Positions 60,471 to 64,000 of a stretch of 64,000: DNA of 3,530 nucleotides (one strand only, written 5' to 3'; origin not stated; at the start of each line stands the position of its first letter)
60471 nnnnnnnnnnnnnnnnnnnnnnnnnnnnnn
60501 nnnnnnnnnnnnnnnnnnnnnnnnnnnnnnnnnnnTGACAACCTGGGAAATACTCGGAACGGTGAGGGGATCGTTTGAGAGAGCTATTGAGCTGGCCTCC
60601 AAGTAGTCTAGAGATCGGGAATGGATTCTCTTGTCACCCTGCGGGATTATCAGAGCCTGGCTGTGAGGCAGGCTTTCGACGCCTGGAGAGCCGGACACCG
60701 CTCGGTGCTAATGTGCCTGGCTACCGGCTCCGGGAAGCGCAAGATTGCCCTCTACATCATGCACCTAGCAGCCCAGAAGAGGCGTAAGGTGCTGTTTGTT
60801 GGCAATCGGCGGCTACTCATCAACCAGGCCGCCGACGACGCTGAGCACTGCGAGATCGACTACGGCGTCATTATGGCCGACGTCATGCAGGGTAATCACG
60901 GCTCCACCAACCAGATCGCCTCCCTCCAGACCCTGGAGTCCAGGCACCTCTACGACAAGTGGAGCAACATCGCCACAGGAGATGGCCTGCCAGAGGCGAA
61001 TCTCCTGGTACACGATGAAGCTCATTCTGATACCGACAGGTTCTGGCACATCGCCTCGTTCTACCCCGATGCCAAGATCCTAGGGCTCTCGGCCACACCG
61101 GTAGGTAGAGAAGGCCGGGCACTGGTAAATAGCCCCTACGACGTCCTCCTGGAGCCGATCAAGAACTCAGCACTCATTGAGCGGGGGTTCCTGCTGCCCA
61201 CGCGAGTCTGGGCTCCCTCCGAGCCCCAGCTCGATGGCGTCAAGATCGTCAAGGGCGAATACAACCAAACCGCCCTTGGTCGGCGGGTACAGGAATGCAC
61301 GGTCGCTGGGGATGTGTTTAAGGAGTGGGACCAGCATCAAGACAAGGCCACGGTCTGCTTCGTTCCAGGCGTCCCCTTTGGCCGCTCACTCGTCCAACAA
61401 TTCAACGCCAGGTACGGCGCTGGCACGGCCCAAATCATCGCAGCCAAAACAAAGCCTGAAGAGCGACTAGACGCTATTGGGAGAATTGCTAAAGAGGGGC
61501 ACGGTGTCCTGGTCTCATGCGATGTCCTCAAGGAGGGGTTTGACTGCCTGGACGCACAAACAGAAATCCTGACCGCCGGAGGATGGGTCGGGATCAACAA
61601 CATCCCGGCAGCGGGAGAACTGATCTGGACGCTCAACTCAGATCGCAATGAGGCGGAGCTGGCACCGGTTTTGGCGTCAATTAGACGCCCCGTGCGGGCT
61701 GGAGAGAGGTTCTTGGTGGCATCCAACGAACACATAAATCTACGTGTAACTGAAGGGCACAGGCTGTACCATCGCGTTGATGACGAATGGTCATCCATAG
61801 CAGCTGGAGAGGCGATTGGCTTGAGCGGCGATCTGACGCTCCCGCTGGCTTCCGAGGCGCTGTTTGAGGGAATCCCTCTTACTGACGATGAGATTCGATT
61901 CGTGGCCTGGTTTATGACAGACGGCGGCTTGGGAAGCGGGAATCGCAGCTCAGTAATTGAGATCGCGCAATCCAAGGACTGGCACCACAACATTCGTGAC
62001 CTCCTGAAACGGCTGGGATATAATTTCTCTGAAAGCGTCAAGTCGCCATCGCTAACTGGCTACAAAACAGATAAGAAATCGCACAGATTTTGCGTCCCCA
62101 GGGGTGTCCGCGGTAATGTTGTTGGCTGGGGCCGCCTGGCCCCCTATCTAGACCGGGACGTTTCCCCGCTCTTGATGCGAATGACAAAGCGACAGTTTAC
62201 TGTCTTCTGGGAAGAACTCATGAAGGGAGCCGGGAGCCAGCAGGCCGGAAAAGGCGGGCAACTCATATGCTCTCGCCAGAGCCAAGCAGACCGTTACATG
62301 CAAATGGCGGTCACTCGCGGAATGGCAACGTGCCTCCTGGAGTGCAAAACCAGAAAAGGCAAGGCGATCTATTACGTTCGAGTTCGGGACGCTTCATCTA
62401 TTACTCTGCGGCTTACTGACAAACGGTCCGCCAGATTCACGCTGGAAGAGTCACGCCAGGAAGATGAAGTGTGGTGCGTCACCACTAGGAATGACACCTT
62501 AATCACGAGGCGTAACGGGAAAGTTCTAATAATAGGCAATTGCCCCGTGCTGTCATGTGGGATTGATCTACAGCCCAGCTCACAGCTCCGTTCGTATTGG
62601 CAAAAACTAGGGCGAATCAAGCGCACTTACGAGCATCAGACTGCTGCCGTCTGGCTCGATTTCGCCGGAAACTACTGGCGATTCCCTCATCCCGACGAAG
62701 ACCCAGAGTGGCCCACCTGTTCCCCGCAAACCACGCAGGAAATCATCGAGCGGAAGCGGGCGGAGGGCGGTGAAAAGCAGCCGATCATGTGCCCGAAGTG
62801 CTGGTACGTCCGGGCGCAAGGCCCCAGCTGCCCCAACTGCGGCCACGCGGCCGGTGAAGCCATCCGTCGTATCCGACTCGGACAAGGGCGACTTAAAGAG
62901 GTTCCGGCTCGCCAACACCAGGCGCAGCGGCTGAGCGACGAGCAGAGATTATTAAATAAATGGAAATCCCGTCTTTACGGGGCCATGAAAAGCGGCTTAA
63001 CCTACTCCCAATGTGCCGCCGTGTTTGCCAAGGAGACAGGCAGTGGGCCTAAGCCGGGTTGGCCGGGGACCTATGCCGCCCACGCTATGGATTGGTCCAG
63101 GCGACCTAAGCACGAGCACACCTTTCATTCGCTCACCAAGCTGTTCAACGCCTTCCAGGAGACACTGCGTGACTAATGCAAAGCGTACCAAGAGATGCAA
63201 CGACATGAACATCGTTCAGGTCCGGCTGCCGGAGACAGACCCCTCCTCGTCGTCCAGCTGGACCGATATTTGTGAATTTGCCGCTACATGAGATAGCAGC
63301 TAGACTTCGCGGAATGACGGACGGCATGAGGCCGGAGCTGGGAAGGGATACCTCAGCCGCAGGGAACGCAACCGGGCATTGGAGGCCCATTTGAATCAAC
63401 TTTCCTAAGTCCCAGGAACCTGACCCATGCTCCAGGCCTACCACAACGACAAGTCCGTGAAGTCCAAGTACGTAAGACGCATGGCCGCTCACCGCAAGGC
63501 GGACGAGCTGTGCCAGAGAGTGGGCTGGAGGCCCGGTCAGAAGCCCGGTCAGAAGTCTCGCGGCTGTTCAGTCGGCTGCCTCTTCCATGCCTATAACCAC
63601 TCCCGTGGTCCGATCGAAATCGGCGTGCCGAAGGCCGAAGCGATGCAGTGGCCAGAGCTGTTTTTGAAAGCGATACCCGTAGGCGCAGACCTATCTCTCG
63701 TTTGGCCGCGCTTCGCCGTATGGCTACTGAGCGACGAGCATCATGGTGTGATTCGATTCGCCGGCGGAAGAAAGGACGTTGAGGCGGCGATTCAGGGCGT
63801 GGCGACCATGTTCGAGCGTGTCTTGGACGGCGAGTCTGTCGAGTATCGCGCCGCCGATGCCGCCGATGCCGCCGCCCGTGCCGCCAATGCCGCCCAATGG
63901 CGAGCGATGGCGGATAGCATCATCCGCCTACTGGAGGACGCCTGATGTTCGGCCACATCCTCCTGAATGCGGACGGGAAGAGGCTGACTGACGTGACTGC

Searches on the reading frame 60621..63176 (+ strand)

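Call 12: search_protein_families(library=phrogs, proteins=[window:60621-63176:+], max_evalue=0.001)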
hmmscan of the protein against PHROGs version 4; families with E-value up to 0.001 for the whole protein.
window:60621-63176:+ (851 aa): 3 families
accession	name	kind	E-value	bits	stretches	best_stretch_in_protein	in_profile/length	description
phrog_16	-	DNA, RNA and nucleotide metabolism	1.1e-52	180.4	2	6-309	272-558/986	DNA helicase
phrog_16694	-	unknown function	2.2e-14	53.4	1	5-135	273-410/1010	-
phrog_16259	-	DNA, RNA and nucleotide metabolism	0.0008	19.7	0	6-105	117-211/330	DNA helicase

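Call 20: search_protein_families(library=pfam, proteins=[window:60621-63176:+], max_evalue=0.001)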
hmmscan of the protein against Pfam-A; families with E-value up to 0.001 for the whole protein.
window:60621-63176:+ (851 aa): 3 families
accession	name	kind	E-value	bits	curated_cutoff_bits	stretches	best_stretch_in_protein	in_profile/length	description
PF04851.21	ResIII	-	1.5e-17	64.4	22.5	1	5-160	2-162/164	Type III restriction enzyme, res subunit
PF00270.35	DEAD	-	4.2e-07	30.3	26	1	17-161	6-161/167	DEAD/DEAH box helicase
PF00271.37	Helicase_C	-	4e-05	24.3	23.5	0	237-316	11-88/110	Helicase conserved C-terminal domain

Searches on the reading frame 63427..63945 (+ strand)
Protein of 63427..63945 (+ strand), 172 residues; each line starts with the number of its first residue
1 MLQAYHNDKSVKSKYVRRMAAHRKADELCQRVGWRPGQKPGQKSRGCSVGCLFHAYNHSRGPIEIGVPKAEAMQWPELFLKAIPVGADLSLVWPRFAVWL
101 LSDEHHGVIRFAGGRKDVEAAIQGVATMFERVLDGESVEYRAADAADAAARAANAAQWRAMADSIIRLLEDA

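Call 20: search_protein_families(library=pfam, proteins=[window:63427-63945:+], max_evalue=0.001)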
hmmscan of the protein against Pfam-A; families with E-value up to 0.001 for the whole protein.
window:63427-63945:+ (172 aa): 0 families

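Call 58: find_encoding_contigs(protein=window:63427-63945:+, flank=10000, max_places=3)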
Protein window:63427-63945:+ (172 aa): 4 contigs read that carry it; 1 place shown.
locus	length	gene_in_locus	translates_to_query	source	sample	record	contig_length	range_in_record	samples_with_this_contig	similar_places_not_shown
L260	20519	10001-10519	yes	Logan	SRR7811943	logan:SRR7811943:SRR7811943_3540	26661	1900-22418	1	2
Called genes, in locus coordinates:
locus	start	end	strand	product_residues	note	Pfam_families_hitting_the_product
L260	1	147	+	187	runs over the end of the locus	-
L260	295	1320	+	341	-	-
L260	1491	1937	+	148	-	-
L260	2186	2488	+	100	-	-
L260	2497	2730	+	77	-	-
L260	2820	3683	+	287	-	-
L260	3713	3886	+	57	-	-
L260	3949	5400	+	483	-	PF05203:Hom_end_hint (weak), PF14890:Intein_splicing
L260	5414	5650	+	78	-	-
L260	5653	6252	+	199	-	-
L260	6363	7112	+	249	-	-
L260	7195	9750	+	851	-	PF00270:DEAD (weak), PF04851:ResIII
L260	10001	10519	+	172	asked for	-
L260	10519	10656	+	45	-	-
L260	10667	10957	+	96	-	-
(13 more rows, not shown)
